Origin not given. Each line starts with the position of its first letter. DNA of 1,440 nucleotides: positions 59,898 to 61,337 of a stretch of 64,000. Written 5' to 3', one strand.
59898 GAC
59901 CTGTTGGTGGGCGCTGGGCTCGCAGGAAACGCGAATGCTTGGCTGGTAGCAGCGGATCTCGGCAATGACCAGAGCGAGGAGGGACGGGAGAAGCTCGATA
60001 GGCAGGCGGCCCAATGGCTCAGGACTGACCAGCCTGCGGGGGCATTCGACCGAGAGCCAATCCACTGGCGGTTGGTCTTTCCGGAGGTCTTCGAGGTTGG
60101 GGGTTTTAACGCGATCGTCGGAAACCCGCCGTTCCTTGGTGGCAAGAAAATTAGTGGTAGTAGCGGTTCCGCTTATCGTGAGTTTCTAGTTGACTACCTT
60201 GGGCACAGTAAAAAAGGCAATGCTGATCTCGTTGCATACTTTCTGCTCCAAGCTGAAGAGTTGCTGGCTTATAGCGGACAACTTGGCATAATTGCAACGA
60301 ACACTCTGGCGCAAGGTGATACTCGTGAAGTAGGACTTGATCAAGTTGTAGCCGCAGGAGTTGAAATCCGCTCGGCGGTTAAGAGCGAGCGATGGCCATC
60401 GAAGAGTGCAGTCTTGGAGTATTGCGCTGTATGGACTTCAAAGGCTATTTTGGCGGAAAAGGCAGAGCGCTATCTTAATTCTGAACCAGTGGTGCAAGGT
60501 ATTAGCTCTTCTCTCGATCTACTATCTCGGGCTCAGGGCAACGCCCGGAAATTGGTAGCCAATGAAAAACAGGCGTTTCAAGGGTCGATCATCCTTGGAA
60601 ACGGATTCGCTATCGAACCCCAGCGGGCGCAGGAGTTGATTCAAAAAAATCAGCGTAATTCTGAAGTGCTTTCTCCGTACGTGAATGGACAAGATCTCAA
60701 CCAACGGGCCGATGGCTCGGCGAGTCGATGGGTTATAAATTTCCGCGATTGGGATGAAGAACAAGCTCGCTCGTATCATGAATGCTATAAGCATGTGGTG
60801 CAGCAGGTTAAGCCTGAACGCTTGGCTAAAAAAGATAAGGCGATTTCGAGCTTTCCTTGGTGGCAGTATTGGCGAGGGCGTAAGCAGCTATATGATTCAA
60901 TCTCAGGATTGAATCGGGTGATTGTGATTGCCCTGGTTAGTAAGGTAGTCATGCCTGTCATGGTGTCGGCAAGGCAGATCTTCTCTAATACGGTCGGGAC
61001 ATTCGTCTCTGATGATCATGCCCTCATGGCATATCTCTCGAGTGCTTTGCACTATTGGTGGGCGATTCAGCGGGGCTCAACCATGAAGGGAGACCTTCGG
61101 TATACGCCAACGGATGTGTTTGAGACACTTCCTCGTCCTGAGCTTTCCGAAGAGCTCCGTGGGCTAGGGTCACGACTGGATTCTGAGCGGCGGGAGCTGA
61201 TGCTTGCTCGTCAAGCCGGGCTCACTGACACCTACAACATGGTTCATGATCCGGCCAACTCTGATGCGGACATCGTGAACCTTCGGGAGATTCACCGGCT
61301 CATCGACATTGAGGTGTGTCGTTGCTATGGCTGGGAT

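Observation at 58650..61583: Stepwise GC collapse inside the methyltransferase ORF: the presumed specificity region is a low-GC graft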

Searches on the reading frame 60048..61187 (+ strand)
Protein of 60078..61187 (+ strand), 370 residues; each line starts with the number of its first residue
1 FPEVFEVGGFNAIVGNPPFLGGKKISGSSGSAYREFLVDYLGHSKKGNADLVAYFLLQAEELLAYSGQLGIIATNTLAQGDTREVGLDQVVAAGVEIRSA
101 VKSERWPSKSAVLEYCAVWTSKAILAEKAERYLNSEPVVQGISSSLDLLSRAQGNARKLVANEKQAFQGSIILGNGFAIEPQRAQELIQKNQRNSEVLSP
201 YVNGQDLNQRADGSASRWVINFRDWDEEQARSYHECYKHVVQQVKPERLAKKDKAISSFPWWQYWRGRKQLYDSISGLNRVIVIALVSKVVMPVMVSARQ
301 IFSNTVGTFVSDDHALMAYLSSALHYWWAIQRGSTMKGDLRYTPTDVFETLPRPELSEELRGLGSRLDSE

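Call 12: find_homologous_proteins(query=window:60048-61040:+, max_evalue=0.00001)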
Query window:60048-61040:+ (331 aa): 564 proteins with E <= 0.00001 among 3562 candidates; the best 120 are listed.
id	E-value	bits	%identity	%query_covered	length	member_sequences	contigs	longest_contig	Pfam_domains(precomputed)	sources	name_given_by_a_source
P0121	3.2e-122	426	60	100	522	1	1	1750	PF07669.18,PF20466.4,PF20473.5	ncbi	ncbi:MAG: hypothetical protein DIU79_16125, partial [Actinobacteria bacterium]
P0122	4.5e-121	422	59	98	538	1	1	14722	PF07669.18,PF20466.4,PF20473.5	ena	-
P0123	1.0e-119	417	60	96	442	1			PF07669.18,PF20466.4,PF20473.5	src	-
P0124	2.0e-116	407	60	98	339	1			PF07669.18,PF20473.5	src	-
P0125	6.4e-110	385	55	98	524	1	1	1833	PF07669.18,PF20466.4,PF20473.5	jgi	jgi:hypothetical protein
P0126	5.6e-109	382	56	100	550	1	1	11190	PF07669.18,PF20466.4,PF20473.5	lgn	-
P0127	2.2e-108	380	55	100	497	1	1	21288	PF07669.18,PF20466.4,PF20473.5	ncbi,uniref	ncbi:type IIL restriction-modification enzyme MmeI, partial [Micromonospora musae]|uniref:Eco57I res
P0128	7.6e-108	378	54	100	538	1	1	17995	PF07669.18,PF20466.4,PF20473.5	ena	-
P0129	1.0e-107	378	55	100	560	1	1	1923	PF07669.18,PF20466.4,PF20473.5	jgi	jgi:hypothetical protein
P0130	1.3e-107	378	55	99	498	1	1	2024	PF07669.18,PF20466.4,PF20473.5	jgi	jgi:hypothetical protein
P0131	2.2e-107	377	54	100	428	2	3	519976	PF07669.18,PF20473.5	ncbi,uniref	ncbi:DNA methyltransferase [Streptosporangium sp. NPDC006930]|uniref:Eco57I restriction-modification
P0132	6.5e-107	375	56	100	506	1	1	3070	PF07669.18,PF20466.4,PF20473.5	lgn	-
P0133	1.2e-104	368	53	100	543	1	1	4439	PF07669.18,PF20466.4,PF20473.5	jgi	jgi:hypothetical protein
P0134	4.8e-102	359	55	97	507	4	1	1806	PF07669.18,PF20466.4,PF20473.5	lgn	-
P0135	9.7e-101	355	58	89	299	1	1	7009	PF07669.18,PF20473.5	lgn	-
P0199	8.3e-83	296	50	93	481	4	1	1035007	PF20466.4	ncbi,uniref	ncbi:type IIL restriction-modification enzyme MmeI [Streptomyces sp. NPDC087538]|uniref:type IIL res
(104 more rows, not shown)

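Call 42: search_dna_similar(query=window:60078-61187:+, collection=plasmids, mode=protein, max_rows=25)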
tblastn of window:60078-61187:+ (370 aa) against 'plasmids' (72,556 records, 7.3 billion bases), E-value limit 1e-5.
Records with a match: 120; places in all: 120; records where one place covers at least 80% of the query: 113.
Best place of each record, by identity: <60% 120.
By first word of the organism name: Deinococcus 12; Rhodococcus 8; Rhizobium 7; Bradyrhizobium 6; Nostoc 5; Paracoccus 4; Hymenobacter 4; Sphingobium 4; Roseibium 4; Ligilactobacillus 4; and 48 more.
By predicted mobility (MOB-suite, as given by PLSDB): non-mobilizable 63; conjugative 38; mobilizable 19.
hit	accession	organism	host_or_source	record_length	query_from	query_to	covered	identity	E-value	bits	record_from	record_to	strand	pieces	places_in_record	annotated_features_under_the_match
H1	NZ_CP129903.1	Rhodococcus ruber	soil,bacterial genome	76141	1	370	100%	46.9%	1e-91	307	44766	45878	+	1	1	DNA methyltransferase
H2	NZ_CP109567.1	Nocardia sp. NBC_01377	-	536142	1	370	100%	46.9%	6e-91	305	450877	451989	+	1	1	type IIL restriction-modification enzyme MmeI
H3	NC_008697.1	Nocardioides sp. JS614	-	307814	2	370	100%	44.7%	7e-88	296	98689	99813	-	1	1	DNA methyltransferase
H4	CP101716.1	Synechocystis sp. B12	cell culture,mangrove water from the ...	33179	1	362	98%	43.4%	1e-85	290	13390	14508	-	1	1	BREX-1 system adenine-specific DNA-methyltransferase PglX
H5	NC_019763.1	Oscillatoria nigro-viridis PCC 7112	-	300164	1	366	99%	42.8%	8e-89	299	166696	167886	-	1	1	DNA methyltransferase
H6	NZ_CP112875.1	Pseudanabaena galeata CCNP1313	-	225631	1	370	100%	41.7%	6e-80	273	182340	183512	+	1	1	DNA methyltransferase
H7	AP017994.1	Planktothrix agardhii NIES-204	-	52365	9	359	94%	43.5%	4e-50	287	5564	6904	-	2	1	hypothetical protein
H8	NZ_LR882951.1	Planktothrix agardhii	-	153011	9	354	92%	42.1%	4e-46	276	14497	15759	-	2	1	BREX-1 system adenine-specific DNA-methyltransferase PglX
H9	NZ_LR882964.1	Planktothrix agardhii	-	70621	9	354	94%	41.3%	5e-50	287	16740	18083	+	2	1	type IIL restriction-modification enzyme MmeI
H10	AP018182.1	Nostoc carneum NIES-2107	-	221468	1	355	96%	38.9%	3e-60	217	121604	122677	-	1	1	hypothetical protein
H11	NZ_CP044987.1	Deinococcus sp. AJ005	single cell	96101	1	369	100%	36.2%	4e-58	210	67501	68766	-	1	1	type IIL restriction-modification enzyme MmeI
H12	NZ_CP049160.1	Caballeronia sp. SBC1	whole organism,soil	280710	1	354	96%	37.6%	6e-58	210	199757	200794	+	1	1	type IIL restriction-modification enzyme MmeI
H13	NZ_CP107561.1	Methylocystis sp. MJC1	whole organism,Alpine Peat Bogs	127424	1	354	96%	37.3%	2e-50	188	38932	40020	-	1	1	DNA methyltransferase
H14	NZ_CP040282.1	Nostoc sp. C057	Phaeoceros,pure culture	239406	1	355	96%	36.8%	4e-61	219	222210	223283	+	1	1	DNA methyltransferase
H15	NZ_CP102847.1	Microvirga terrae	soil,soil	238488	1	352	95%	36.8%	1e-60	218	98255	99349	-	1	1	type IIL restriction-modification enzyme MmeI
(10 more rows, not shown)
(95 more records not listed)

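Call 43: search_dna_similar(query=window:60078-61187:+, collection=phages, mode=protein, max_rows=10)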
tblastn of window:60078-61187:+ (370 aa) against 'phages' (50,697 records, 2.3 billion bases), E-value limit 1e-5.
Records with a match: 1; places in all: 1; records where one place covers at least 80% of the query: 1.
Best place of each record, by identity: <60% 1.
By first word of the organism name: Bacteriophage 1.
By host as written in the record: - 1.
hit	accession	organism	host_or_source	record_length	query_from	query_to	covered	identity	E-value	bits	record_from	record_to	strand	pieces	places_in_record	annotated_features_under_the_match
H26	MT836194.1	Bacteriophage sp.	human fecal samples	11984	9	349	92%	34.1%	1e-41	161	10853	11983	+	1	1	record has no annotation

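Call 44: get_annotated_region(hit=H5, flank=5000)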
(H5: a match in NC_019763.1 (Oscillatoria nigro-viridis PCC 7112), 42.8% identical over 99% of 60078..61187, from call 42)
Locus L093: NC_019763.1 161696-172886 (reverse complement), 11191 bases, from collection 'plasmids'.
description: Oscillatoria nigro-viridis PCC 7112 plasmid pOSC7112.01, complete sequence
organism: Oscillatoria nigro-viridis PCC 7112 (NCBI taxid 179408)
taxonomy: Bacteria; Cyanobacteriota; Cyanophyceae; Oscillatoriales; Oscillatoriaceae; Oscillatoria; Oscillatoria nigro-viridis; Oscillatoria nigro-viridis PCC 7112
host: -; source: -; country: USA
typing (MOB-suite, as given by PLSDB): conjugative; replicon rep_cluster_1695; relaxase MOBP; mating-pair formation MPF_T
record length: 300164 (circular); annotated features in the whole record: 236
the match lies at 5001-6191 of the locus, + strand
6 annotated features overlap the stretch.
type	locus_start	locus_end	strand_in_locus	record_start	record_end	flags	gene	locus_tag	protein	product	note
CDS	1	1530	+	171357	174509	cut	drmD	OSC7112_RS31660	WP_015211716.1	DISARM system SNF2-like helicase DrmD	-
CDS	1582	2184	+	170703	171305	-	-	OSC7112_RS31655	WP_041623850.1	hypothetical protein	-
CDS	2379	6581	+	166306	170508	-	-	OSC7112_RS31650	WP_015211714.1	DNA methyltransferase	-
CDS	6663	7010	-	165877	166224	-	-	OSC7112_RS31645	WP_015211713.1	XisI protein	-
CDS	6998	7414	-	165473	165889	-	-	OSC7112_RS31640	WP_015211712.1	element excision factor XisH family protein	-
CDS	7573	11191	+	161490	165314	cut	drmA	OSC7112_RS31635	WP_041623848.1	DISARM system helicase DrmA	-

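Call 45: get_annotated_region(hit=H4, flank=5000)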
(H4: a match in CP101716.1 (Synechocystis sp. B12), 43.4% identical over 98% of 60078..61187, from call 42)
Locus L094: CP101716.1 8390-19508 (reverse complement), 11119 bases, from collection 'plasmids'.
description: Synechocystis sp. B12 plasmid unnamed7, complete sequence
organism: Synechocystis sp. B12 (NCBI taxid 2764086)
taxonomy: Bacteria; Cyanobacteriota; Cyanophyceae; Synechococcales; Merismopediaceae; Synechocystis; Synechocystis sp. B12
host: -; source: cell culture,mangrove water from the port of Santos, Brazil; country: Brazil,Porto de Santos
typing (MOB-suite, as given by PLSDB): non-mobilizable
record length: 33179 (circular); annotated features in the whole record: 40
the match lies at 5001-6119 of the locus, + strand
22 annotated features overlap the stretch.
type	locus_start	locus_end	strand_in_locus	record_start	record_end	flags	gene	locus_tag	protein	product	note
CDS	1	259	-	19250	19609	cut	-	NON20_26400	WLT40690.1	type II toxin-antitoxin system PemK/MazF family toxin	-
CDS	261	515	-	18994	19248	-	-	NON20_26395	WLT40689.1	ribbon-helix-helix domain-containing protein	-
CDS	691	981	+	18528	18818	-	-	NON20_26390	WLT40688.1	hypothetical protein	-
CDS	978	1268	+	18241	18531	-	-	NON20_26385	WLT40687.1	hypothetical protein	-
CDS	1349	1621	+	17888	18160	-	-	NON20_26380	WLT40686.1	ribbon-helix-helix domain-containing protein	-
CDS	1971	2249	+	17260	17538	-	-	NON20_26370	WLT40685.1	hypothetical protein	-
CDS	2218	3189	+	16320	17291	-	-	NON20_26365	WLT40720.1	hypothetical protein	-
CDS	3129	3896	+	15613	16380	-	-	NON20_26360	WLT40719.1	hypothetical protein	-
CDS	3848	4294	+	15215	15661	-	-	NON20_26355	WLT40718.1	DUF559 domain-containing protein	-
CDS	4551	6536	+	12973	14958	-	-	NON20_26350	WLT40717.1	BREX-1 system adenine-specific DNA-methyltransferase PglX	-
CDS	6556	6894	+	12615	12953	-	-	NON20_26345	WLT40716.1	DUF2281 domain-containing protein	-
CDS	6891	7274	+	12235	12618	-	-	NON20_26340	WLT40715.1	type II toxin-antitoxin system VapC family toxin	-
CDS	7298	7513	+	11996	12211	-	-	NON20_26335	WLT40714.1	hypothetical protein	-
CDS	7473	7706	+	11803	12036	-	-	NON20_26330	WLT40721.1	DUF2283 domain-containing protein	-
CDS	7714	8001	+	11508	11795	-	-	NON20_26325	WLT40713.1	nucleotidyltransferase family protein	-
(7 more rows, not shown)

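Call 46: get_annotated_region(hit=H6, flank=5000)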
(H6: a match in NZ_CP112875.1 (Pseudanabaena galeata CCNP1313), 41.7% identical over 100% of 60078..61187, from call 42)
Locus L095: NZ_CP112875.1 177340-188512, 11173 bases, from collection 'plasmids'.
description: Pseudanabaena galeata CCNP1313 plasmid pPg_01, complete sequence
organism: Pseudanabaena galeata CCNP1313 (NCBI taxid 2602720)
taxonomy: Bacteria; Cyanobacteriota; Cyanophyceae; Pseudanabaenales; Pseudanabaenaceae; Pseudanabaena; Pseudanabaena galeata; Pseudanabaena galeata CCNP1313
host: -; source: -; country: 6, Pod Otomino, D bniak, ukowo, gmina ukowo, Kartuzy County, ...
typing (MOB-suite, as given by PLSDB): non-mobilizable
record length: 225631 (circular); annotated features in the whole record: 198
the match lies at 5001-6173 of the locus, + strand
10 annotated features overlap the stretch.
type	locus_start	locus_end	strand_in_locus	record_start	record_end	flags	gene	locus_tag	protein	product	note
CDS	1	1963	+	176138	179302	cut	drmD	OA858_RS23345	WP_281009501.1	DISARM system SNF2-like helicase DrmD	-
CDS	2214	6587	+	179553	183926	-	-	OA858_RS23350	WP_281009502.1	DNA methyltransferase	-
CDS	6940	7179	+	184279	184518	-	-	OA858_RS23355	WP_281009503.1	hypothetical protein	-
CDS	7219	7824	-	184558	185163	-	-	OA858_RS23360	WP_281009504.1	Uma2 family endonuclease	-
CDS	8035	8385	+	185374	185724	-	-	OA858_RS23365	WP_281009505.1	ribbon-helix-helix protein, CopG family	GO:0006355 - regulation of DNA-templated transcription [Evidence IEA]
CDS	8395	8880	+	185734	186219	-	-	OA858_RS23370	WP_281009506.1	PIN domain-containing protein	-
CDS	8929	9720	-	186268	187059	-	drmC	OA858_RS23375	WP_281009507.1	DISARM system phospholipase D-like protein DrmC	-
CDS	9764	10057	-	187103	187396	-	-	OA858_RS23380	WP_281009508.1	BrnA antitoxin family protein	-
CDS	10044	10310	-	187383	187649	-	-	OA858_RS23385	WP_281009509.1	BrnT family toxin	-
CDS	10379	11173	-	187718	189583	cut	-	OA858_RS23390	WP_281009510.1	DUF1998 domain-containing protein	-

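Call 47: get_annotated_region(hit=H14, flank=5000)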
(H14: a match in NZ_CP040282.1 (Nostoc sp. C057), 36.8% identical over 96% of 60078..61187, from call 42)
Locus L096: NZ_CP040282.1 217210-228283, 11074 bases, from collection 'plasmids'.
description: Nostoc sp. C057 plasmid p057_A, complete sequence
organism: Nostoc sp. C057 (NCBI taxid 2576903)
taxonomy: Bacteria; Cyanobacteriota; Cyanophyceae; Nostocales; Nostocaceae; Nostoc; Nostoc sp. C057
host: -; source: Phaeoceros,pure culture; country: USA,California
typing (MOB-suite, as given by PLSDB): non-mobilizable; mating-pair formation MPF_T
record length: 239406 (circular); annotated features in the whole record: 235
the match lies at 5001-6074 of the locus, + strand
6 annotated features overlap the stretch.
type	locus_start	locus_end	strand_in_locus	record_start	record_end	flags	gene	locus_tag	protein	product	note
CDS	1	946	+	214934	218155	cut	drmD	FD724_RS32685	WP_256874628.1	DISARM system SNF2-like helicase DrmD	-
CDS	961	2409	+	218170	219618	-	-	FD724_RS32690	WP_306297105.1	type IIL restriction-modification enzyme MmeI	-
CDS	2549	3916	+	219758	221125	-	-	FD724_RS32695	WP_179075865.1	IS4 family transposase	-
CDS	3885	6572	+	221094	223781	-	-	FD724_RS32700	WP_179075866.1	DNA methyltransferase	GO:0006306 - DNA methylation [Evidence IEA]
CDS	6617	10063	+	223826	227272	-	drmA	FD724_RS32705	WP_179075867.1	DISARM system helicase DrmA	-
CDS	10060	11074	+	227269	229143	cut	-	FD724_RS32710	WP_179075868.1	DUF1998 domain-containing protein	-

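Call 69: find_encoding_contigs(protein=P0199, flank=9000, max_places=2)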
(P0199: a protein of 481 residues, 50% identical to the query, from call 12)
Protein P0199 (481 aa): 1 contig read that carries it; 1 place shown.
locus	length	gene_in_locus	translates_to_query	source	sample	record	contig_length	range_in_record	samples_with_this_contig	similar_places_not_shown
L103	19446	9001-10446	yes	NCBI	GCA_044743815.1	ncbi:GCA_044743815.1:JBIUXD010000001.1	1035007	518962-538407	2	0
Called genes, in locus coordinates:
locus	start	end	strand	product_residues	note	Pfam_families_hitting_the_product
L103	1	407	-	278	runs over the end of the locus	PF00181:Ribosomal_L2_N, PF03947:Ribosomal_L2_C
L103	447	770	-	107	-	PF00276:Ribosomal_L23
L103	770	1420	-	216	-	PF00573:Ribosomal_L4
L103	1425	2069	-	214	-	PF00297:Ribosomal_L3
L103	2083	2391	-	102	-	PF00338:Ribosomal_S10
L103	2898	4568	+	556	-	PF09414:RNA_ligase, PF13671:AAA_33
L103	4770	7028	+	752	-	PF04457:MJ1316, PF03372:Exo_endo_phos, PF04928:PAP_central (weak)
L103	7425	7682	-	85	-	-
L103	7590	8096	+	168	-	PF00176:SNF2-rel_dom (weak)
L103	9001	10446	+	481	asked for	PF20466:MmeI_TRD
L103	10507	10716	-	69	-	PF04149:DUF397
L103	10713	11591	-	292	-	PF13560:HTH_31, PF19054:DUF5753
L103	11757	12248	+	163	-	PF13581:HATPase_c_2 (weak)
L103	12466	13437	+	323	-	-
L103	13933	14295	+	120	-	-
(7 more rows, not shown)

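Call 70: find_encoding_contigs(protein=P0131, flank=9000, max_places=2)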
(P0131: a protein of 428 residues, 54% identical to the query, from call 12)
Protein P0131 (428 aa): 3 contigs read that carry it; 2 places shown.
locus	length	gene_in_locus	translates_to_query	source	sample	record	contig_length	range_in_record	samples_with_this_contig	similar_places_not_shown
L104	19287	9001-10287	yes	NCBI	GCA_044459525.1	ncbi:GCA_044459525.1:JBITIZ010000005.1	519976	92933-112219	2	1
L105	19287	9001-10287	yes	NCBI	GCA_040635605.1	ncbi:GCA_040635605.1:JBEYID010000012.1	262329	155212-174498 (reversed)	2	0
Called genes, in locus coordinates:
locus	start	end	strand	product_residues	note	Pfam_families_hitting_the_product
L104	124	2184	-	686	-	PF00753:Lactamase_B, PF13483:Lactamase_B_3 (faint), PF23023:Anti-Pycsar_Apyc1 (faint), PF12706:Lactamase_B_2, PF10996:Beta-Casp, PF07521:RMMBL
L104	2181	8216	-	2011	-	PF13401:AAA_22 (faint), PF20703:nSTAND1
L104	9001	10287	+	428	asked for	PF07669:Eco57I, PF20473:MmeI_Mtase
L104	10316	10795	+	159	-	-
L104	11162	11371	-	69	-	PF04149:DUF397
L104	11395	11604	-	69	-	PF04149:DUF397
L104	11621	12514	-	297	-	PF13560:HTH_31, PF01381:HTH_3, PF19054:DUF5753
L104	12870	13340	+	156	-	PF13581:HATPase_c_2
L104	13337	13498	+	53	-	-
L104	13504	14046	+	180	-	PF00293:NUDIX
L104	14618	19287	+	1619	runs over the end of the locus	PF13205:Big_5, PF24517:CBM96, PF13205:Big_5, PF14040:DNase_NucA_NucB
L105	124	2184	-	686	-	PF00753:Lactamase_B, PF13483:Lactamase_B_3 (faint), PF23023:Anti-Pycsar_Apyc1 (faint), PF12706:Lactamase_B_2, PF10996:Beta-Casp, PF07521:RMMBL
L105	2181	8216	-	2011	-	PF13401:AAA_22 (faint), PF20703:nSTAND1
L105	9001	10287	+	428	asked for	PF07669:Eco57I, PF20473:MmeI_Mtase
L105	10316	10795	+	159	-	-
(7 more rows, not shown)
